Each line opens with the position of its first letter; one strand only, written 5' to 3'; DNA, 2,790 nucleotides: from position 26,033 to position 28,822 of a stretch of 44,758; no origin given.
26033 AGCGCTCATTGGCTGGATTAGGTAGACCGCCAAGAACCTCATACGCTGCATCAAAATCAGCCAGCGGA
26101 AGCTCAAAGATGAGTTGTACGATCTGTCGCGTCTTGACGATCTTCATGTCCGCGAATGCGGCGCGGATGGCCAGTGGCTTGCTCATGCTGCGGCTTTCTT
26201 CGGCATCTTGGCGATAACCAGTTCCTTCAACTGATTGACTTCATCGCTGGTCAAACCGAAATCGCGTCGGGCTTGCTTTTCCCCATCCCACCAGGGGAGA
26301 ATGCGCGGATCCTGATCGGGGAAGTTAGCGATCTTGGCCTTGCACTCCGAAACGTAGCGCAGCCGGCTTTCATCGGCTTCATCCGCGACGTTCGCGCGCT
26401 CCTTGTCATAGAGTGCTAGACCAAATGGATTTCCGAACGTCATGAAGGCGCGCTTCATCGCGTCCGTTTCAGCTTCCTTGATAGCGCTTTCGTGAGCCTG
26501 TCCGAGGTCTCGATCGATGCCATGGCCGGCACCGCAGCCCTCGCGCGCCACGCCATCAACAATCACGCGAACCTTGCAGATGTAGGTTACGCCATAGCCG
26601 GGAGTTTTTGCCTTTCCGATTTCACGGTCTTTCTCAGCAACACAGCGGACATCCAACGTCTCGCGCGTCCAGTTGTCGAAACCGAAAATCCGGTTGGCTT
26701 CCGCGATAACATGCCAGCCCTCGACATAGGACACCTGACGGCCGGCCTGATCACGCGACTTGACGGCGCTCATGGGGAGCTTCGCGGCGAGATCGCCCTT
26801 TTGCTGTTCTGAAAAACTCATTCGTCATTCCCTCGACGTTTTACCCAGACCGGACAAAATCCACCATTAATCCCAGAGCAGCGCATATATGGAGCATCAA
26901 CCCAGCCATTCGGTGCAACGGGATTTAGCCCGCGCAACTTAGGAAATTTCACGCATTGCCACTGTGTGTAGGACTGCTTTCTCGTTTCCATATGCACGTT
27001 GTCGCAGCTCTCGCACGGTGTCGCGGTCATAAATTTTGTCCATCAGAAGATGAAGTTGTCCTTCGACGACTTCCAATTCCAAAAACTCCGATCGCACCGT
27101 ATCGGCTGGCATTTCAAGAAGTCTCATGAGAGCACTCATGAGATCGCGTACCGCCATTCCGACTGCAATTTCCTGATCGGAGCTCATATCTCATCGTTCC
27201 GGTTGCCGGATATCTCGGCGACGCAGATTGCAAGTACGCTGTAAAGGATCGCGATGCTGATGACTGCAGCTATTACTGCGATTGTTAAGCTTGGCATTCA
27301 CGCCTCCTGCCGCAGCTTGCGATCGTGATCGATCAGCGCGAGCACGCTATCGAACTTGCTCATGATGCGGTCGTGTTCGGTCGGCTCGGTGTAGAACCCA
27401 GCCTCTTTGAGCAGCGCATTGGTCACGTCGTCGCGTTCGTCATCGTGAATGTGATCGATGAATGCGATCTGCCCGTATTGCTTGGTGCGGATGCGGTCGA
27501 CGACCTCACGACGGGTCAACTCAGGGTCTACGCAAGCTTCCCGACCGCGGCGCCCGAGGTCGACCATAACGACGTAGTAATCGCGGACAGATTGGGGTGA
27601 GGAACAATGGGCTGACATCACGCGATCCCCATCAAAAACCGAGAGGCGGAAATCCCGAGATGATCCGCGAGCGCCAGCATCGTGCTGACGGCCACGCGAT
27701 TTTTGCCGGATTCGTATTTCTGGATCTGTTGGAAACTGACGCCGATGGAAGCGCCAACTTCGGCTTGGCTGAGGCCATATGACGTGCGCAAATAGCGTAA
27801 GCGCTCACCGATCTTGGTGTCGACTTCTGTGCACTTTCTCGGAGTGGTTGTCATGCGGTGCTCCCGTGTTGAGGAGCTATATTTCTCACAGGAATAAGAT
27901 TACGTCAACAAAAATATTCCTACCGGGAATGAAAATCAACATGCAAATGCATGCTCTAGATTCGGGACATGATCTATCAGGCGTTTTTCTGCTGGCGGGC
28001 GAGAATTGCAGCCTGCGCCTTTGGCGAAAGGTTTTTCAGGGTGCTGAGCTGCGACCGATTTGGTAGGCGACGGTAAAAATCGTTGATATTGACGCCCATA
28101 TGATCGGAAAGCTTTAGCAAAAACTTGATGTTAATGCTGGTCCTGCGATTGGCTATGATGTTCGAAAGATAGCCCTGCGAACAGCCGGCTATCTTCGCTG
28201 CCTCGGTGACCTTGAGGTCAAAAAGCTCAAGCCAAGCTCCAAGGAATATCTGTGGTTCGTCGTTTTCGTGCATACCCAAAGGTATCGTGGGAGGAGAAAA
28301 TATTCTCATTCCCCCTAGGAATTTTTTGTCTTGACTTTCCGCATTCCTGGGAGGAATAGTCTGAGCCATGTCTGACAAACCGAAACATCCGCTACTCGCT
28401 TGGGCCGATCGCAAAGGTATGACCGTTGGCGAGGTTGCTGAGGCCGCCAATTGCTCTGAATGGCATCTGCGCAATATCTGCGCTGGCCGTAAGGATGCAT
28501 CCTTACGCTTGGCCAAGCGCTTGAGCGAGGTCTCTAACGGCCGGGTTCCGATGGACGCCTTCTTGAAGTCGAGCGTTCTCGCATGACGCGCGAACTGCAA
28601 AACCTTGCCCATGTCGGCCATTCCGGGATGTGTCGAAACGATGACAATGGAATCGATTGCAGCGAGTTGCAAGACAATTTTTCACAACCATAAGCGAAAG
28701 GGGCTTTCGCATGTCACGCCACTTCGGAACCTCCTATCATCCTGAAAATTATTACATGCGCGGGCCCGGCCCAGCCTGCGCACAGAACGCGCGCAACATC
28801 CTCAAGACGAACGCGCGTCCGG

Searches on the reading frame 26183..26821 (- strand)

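Call 98: search_protein_families(library=pfam, proteins=[window:26183-26821:-], max_evalue=0.001)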
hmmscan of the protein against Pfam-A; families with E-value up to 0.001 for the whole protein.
window:26183-26821:- (212 aa): 1 family
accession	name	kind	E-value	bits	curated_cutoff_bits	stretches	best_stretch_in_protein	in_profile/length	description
PF04098.21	Rad52_Rad22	-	6.3e-37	127.3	20.3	1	6-147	4-144/153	Rad52/22 family double-strand break repair protein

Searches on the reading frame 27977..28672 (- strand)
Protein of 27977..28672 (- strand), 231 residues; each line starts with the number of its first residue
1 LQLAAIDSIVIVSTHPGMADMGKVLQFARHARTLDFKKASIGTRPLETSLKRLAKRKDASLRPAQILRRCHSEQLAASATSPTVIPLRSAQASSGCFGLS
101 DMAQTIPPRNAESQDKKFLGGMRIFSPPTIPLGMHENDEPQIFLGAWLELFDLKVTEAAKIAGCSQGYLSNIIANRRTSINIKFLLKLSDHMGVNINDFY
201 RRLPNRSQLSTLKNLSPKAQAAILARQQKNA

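Call 98: search_protein_families(library=pfam, proteins=[window:27977-28672:-], max_evalue=0.001)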
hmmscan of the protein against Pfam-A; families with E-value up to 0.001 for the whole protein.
window:27977-28672:- (231 aa): 1 family
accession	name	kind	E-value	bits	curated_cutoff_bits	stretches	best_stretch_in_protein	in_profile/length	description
PF01381.28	HTH_3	-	7.2e-07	29.6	23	1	147-198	4-54/55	Helix-turn-helix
